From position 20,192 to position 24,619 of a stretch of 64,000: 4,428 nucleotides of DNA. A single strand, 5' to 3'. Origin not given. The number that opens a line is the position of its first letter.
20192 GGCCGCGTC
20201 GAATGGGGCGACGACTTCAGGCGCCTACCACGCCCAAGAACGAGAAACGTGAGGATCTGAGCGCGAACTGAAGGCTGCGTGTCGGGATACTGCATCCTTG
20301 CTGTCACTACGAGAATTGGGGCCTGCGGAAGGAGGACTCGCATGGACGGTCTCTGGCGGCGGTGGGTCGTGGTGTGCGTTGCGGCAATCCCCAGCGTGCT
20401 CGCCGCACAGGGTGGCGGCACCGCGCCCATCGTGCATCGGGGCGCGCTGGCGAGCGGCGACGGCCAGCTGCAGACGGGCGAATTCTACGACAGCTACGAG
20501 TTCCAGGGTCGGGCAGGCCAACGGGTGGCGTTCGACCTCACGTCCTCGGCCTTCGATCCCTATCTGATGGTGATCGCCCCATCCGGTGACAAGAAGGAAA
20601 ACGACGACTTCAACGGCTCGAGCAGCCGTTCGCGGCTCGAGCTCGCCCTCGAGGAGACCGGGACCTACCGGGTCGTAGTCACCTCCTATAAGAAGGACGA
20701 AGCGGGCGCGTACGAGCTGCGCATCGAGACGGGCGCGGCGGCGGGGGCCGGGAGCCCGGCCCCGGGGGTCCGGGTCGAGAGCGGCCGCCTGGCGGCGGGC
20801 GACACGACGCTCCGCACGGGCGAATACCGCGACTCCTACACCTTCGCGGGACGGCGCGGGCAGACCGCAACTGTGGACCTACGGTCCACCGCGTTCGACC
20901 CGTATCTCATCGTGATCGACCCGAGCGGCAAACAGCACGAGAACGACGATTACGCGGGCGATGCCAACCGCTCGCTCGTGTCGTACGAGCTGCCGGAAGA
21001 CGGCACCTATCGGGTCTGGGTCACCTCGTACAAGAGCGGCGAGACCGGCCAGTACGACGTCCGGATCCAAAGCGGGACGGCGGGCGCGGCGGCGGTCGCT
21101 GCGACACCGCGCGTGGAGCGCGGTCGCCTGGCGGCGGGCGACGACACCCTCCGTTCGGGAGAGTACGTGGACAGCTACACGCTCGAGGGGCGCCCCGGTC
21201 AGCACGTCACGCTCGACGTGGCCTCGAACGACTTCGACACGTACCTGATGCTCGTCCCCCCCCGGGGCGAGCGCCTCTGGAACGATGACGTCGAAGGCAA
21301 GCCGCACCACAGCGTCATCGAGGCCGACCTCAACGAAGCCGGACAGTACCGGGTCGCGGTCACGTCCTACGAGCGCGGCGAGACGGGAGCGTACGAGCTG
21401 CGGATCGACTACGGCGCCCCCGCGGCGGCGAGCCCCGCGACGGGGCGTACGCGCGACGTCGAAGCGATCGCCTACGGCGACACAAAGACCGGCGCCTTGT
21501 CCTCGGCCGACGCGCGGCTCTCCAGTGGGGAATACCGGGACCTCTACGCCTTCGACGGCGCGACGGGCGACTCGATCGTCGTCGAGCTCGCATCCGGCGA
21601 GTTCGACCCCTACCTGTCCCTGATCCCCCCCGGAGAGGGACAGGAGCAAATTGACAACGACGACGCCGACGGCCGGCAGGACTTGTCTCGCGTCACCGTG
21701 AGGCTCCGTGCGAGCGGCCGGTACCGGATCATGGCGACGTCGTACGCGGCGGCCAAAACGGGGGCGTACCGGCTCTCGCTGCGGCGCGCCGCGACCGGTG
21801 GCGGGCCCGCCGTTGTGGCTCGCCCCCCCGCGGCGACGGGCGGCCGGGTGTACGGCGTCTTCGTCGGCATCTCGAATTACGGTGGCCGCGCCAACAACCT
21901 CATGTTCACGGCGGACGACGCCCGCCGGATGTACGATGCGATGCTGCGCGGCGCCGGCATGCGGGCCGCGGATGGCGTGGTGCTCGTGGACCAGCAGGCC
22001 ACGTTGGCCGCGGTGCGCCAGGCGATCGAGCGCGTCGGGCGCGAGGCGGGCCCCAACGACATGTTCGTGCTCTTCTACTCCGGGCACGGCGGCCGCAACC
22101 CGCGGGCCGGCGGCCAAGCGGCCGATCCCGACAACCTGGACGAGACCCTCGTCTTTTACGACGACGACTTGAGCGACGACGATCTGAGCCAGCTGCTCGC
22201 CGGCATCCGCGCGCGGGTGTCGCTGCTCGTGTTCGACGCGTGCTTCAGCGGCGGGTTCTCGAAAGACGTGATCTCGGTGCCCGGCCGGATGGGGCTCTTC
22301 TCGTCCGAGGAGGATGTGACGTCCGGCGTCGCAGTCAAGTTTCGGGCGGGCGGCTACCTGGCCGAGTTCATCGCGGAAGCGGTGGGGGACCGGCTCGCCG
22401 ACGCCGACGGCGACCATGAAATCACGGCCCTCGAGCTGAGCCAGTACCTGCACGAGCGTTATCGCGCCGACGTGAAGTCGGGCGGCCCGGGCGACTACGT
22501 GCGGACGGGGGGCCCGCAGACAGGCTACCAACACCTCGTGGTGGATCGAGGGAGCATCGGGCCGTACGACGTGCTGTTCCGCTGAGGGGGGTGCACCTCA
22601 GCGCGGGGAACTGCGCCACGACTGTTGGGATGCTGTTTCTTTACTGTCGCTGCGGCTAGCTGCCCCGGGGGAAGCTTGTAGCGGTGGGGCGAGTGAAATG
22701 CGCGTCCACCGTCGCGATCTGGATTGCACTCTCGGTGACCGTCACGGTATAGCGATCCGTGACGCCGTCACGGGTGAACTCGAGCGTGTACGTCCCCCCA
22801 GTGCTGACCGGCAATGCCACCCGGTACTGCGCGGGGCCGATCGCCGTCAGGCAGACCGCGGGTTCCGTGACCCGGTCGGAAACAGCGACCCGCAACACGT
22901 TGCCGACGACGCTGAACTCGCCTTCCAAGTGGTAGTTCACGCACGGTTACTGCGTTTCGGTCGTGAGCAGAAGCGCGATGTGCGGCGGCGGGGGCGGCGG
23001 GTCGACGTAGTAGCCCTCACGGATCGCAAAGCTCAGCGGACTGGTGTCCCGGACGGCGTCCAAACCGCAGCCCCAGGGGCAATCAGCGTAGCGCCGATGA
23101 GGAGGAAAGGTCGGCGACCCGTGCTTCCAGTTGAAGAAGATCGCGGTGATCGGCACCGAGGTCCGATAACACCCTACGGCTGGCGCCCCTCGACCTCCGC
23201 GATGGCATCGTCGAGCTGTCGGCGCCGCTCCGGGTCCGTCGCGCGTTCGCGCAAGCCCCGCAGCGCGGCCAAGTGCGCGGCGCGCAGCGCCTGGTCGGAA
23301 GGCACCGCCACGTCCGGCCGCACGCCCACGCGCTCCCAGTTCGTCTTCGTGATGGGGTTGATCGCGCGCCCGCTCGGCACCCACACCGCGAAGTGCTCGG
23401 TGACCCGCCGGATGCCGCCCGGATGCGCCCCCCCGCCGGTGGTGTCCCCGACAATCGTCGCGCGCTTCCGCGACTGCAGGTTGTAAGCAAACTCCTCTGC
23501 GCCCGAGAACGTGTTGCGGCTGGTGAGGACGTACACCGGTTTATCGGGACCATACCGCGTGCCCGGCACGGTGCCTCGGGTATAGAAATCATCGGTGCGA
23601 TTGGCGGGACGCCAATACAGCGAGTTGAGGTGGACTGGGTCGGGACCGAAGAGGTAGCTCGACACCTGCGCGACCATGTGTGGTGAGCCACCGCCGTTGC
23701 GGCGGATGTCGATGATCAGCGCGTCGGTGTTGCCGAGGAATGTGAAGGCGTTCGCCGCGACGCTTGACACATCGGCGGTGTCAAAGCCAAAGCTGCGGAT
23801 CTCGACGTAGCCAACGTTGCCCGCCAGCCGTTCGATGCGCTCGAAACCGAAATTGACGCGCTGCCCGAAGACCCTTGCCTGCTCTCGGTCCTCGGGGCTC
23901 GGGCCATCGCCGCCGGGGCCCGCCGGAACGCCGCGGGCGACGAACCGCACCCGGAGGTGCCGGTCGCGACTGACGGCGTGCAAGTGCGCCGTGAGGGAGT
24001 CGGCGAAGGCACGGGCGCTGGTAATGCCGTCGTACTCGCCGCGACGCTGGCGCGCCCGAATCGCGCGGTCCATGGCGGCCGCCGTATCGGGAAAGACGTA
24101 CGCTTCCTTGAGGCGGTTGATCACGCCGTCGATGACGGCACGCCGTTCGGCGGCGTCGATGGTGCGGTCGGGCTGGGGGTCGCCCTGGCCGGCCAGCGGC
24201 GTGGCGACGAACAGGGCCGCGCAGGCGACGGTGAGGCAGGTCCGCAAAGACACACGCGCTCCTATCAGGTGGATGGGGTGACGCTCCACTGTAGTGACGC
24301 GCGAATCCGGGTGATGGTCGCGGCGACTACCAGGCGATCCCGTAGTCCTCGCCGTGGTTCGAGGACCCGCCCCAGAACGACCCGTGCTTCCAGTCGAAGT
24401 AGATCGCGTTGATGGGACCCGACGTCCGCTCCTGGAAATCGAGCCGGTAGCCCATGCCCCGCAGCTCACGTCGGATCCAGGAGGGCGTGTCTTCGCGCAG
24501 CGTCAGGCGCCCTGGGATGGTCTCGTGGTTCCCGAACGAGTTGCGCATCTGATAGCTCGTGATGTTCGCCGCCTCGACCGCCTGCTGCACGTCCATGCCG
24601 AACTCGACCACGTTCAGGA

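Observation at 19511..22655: A conserved 40-nt motif in five same-strand copies around the caspase-like gene, with a possible sixth upstream of suf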

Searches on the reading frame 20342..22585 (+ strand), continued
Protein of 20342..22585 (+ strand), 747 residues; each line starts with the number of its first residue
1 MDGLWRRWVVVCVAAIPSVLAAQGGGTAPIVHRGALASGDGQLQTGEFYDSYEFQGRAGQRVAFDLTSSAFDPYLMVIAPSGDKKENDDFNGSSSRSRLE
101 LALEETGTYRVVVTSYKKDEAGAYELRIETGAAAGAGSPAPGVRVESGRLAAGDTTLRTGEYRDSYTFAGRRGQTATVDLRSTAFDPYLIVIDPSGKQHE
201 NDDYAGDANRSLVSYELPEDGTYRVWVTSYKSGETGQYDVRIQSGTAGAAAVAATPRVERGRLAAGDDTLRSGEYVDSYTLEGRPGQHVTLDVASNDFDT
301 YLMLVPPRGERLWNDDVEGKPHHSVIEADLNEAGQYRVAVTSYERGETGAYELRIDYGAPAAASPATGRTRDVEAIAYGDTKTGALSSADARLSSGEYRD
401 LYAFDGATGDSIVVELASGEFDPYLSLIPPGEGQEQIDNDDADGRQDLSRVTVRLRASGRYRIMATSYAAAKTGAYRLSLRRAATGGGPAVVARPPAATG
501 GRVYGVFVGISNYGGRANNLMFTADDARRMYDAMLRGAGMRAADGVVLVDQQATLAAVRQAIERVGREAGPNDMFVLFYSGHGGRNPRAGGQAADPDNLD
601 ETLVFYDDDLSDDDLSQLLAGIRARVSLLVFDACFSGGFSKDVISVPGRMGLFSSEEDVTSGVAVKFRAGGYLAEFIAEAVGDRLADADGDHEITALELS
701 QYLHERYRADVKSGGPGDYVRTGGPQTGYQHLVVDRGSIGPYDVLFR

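Call 36: find_encoding_contigs(protein=P0005, flank=3000, max_places=6)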
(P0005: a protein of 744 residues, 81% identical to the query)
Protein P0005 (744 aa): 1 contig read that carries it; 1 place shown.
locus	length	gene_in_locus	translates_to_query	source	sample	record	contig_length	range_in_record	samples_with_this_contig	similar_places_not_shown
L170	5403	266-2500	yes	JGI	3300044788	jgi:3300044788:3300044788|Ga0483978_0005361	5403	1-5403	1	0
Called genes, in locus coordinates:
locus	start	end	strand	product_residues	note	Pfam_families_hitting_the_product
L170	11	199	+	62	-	-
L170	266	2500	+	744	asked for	PF04151:PPC (faint), PF23623:GBD_IRG7_N (faint), PF00656:Peptidase_C14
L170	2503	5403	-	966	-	?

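Call 37: find_encoding_contigs(protein=P0011, flank=3000, max_places=6)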
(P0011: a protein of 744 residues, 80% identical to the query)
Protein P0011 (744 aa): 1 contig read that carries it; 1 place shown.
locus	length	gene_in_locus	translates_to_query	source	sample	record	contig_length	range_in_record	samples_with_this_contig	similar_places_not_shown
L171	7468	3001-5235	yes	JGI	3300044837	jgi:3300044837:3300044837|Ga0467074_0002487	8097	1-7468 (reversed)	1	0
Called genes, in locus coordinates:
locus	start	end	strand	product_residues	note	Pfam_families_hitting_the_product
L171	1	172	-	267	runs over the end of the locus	?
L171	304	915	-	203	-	PF12804:NTP_transf_3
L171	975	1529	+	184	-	PF01327:Pep_deformylase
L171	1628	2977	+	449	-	PF01964:ThiC_Rad_SAM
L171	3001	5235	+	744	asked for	PF04151:PPC (faint), PF23623:GBD_IRG7_N (faint), PF00656:Peptidase_C14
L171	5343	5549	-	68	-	-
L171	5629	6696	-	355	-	PF11918:Peptidase_S41_N, PF03572:Peptidase_S41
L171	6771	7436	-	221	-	PF04199:Cyclase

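Call 38: find_encoding_contigs(protein=P0013, flank=3000, max_places=6)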
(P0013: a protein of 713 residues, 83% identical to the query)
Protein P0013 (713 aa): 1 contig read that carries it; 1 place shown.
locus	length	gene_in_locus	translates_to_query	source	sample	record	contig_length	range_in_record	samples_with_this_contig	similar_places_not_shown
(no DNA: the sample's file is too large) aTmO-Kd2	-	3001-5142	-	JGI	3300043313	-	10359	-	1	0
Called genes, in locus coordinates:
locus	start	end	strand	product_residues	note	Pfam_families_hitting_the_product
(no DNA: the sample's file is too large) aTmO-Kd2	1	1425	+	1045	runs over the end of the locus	?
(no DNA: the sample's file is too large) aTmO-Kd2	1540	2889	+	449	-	PF01964:ThiC_Rad_SAM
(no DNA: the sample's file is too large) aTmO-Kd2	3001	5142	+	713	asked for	PF04151:PPC (faint), PF23623:GBD_IRG7_N (faint), PF00656:Peptidase_C14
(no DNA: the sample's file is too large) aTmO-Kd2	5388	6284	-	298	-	PF22888:FIMAH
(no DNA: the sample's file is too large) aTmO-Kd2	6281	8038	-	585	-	-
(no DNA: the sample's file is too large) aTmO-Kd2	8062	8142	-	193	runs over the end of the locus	?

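Call 51: find_encoding_contigs(protein=P0008, flank=3000, max_places=3)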
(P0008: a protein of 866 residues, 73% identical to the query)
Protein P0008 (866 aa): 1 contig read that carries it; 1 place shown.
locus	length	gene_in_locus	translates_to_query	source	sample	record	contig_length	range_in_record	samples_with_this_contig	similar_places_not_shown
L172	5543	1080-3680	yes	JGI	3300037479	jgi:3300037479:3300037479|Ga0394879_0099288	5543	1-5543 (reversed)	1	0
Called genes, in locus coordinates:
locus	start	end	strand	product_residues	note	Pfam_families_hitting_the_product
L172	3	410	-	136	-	?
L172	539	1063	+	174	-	PF01327:Pep_deformylase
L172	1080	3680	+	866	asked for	PF04151:PPC (faint), PF23623:GBD_IRG7_N (faint), PF01835:MG2 (faint), PF00656:Peptidase_C14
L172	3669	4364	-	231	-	-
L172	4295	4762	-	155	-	PF12893:Lumazine_bd_2 (faint)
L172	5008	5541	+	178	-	?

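Call 52: find_encoding_contigs(protein=P0002, flank=3000, max_places=3)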
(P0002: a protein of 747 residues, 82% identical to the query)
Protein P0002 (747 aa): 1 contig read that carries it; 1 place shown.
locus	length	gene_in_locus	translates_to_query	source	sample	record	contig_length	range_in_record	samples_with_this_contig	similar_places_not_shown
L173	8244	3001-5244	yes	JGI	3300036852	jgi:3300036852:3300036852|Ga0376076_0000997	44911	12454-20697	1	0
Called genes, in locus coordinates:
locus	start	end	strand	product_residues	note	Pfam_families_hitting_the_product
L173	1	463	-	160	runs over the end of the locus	PF12840:HTH_20 (weak), PF01022:HTH_5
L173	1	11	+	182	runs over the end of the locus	PF01327:Pep_deformylase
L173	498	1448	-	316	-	PF00941:FAD_binding_5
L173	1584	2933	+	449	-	PF01964:ThiC_Rad_SAM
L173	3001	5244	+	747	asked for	PF04151:PPC (faint), PF23623:GBD_IRG7_N (faint), PF00656:Peptidase_C14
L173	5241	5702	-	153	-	-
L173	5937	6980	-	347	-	PF11918:Peptidase_S41_N, PF03572:Peptidase_S41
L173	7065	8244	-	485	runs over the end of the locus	-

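Call 53: find_encoding_contigs(protein=P0004, flank=3000, max_places=3)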
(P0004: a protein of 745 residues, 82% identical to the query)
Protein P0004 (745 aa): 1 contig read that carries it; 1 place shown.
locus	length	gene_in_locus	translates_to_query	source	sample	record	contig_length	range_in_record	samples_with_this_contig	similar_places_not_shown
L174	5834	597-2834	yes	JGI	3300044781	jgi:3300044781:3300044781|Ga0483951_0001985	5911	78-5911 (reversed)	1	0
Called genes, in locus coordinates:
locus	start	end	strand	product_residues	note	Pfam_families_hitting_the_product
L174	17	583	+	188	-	PF01964:ThiC_Rad_SAM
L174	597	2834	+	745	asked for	PF04151:PPC (faint), PF23623:GBD_IRG7_N (faint), PF00656:Peptidase_C14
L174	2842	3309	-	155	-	-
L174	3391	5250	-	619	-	PF01019:G_glu_transpept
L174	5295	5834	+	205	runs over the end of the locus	?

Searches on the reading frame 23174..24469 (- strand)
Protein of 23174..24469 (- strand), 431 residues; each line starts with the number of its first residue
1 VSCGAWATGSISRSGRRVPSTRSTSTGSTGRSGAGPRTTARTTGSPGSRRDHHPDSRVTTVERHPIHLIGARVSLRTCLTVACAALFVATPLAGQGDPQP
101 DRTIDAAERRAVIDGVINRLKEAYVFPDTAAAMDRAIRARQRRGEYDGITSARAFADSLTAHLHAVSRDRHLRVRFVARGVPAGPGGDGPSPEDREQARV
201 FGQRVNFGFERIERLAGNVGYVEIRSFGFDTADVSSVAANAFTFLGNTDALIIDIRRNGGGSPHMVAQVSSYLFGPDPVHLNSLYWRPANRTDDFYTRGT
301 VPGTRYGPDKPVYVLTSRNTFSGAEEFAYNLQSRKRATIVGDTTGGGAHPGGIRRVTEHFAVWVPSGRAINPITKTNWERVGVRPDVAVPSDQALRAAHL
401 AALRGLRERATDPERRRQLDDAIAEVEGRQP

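Call 12: search_protein_families(library=pfam, proteins=[window:23174-24469:-])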
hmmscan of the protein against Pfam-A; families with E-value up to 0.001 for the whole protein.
window:23174-24469:- (431 aa): 2 families
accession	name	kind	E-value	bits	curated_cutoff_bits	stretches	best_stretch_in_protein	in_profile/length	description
PF03572.23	Peptidase_S41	-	1.7e-25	90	24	1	218-389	1-165/165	Peptidase family S41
PF11918.13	Peptidase_S41_N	-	8.7e-10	39.2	26.6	1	110-178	19-87/129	N-terminal domain of Peptidase_S41 in eukaryotic IRBP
